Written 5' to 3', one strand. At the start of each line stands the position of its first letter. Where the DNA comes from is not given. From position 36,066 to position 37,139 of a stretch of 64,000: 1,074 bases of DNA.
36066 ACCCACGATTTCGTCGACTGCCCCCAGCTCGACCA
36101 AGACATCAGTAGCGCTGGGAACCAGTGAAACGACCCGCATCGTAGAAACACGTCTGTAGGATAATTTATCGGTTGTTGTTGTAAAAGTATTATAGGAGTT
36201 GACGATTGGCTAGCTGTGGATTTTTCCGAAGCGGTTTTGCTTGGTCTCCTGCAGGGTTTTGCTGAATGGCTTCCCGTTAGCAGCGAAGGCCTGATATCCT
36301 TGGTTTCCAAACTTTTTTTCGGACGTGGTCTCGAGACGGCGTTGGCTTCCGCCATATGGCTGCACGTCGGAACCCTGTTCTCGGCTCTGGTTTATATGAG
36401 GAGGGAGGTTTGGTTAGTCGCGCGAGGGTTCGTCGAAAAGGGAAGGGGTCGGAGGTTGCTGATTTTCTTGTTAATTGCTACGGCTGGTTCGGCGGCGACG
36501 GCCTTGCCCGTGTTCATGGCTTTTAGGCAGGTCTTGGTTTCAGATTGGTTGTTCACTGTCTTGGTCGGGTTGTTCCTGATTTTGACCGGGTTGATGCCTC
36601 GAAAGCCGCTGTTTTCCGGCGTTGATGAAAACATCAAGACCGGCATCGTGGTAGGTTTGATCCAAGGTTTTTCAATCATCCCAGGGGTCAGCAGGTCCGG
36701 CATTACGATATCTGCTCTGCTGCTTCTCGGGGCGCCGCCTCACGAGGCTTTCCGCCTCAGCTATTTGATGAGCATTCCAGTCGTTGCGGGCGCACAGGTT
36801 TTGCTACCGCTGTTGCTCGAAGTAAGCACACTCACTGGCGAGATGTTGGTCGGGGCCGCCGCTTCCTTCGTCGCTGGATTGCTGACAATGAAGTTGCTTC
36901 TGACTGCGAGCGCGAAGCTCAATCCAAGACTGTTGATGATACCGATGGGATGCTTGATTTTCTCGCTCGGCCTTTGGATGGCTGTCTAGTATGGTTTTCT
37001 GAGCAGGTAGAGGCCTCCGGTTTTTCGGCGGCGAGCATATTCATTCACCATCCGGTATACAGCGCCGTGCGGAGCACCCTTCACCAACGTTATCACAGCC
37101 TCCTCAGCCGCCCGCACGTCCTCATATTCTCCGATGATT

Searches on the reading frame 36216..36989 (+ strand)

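Call 41: search_protein_families(library=pfam, proteins=[window:36216-36989:+], max_evalue=0.00001)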
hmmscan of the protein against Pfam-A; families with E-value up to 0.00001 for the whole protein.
window:36216-36989:+ (257 aa): 1 family
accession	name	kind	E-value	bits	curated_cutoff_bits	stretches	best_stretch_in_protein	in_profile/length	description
PF02673.24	BacA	-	3.9e-42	145.2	33.4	1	6-234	1-241/257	Bacitracin resistance protein BacA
